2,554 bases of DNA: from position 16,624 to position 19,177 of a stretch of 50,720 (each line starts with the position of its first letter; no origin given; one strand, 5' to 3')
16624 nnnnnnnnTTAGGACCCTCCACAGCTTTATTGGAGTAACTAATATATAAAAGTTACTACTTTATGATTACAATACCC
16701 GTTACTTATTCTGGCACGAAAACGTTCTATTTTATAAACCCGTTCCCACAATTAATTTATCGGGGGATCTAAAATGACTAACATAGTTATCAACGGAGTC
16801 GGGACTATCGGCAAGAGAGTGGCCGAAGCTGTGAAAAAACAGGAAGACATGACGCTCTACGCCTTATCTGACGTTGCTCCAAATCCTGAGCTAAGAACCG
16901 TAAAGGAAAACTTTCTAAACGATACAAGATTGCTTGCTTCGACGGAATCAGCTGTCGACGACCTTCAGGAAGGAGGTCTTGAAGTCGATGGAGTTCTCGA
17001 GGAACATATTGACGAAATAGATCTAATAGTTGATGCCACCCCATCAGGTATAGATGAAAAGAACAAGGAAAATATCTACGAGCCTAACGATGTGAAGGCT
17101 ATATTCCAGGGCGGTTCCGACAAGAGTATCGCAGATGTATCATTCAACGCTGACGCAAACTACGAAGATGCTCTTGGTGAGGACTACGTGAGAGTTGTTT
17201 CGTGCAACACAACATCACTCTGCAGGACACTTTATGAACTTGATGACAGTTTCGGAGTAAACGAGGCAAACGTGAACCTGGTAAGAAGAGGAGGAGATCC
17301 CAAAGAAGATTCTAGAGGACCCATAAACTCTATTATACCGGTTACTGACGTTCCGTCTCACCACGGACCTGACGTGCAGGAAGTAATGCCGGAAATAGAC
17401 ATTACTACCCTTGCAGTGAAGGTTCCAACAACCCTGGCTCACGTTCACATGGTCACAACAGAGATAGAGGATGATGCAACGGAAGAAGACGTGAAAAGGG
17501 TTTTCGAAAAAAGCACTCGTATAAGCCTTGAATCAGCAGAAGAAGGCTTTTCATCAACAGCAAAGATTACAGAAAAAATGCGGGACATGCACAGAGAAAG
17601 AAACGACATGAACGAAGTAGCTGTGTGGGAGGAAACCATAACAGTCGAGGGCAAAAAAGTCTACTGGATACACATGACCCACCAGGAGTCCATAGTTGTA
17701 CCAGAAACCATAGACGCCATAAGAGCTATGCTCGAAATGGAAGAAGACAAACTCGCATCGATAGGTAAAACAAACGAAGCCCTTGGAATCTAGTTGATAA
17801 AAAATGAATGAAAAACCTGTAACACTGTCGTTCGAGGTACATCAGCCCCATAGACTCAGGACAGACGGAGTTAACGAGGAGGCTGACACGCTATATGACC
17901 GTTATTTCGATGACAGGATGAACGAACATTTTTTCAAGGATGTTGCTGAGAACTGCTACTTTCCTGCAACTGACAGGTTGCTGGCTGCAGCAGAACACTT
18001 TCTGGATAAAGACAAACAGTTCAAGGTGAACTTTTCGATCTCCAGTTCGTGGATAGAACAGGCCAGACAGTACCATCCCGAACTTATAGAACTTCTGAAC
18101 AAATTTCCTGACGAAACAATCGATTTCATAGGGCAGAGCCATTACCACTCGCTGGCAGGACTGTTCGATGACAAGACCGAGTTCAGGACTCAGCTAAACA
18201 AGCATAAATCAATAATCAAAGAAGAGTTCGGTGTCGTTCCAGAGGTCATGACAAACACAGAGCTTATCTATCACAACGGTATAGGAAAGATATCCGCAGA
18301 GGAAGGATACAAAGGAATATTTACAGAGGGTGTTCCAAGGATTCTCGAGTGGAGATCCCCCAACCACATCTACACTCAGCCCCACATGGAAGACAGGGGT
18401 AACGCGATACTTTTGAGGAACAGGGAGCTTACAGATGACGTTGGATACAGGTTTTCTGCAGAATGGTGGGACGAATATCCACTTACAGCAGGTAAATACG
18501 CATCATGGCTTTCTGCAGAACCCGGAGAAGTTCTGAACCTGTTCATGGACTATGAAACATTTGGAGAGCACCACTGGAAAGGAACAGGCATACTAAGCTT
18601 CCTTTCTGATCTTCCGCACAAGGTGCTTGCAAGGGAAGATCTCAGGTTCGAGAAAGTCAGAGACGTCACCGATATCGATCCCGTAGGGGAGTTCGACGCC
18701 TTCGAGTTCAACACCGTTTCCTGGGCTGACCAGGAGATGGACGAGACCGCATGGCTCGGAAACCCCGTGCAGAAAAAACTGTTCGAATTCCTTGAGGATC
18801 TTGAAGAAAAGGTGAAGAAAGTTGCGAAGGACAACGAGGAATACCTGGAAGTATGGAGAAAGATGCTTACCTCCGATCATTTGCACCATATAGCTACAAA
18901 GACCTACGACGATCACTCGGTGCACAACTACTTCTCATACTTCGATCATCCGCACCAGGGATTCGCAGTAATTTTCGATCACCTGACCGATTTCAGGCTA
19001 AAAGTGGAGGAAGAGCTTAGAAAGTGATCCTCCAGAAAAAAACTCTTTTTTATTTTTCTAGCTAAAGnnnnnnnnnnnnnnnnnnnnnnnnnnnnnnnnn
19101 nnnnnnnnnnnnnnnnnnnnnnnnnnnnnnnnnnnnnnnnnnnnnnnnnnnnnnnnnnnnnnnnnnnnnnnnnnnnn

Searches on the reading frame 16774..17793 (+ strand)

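Call 17: search_protein_families(library=pfam, proteins=[window:16774-17793:+], max_evalue=0.001)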
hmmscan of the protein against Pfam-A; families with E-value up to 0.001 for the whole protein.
window:16774-17793:+ (339 aa): 3 families
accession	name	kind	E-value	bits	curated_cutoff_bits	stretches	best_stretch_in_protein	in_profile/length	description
PF02800.25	Gp_dh_C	-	9.9e-26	90.6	24.4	1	149-298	1-154/158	Glyceraldehyde 3-phosphate dehydrogenase, C-terminal domain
PF00044.30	Gp_dh_N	-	2.8e-05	24.8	31.7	1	3-41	2-40/101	Glyceraldehyde 3-phosphate dehydrogenase, NAD binding domain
PF01113.26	DapB_N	-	0.0007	20.1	25.6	0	3-92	2-79/124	Dihydrodipicolinate reductase, N-terminus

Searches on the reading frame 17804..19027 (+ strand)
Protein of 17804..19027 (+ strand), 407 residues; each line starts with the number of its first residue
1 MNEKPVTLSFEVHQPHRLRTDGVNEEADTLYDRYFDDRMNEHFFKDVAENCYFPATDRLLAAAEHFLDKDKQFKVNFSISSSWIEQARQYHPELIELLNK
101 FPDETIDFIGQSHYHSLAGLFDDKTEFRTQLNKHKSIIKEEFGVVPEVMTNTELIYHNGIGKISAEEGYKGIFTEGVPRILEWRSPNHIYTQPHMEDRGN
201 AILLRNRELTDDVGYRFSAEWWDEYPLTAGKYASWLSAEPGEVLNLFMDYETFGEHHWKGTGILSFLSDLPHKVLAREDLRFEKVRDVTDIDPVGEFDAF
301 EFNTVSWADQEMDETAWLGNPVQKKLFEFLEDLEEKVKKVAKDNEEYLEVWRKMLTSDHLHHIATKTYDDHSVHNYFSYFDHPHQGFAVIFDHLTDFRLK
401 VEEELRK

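Call 17: search_protein_families(library=pfam, proteins=[window:17804-19027:+], max_evalue=0.001)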
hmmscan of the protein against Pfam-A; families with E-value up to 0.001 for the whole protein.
window:17804-19027:+ (407 aa): 1 family
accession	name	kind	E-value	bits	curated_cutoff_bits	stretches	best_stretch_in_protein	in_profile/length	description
PF03065.20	Glyco_hydro_57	-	1.4e-65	221.9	21.2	1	8-287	2-277/291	Glycosyl hydrolase family 57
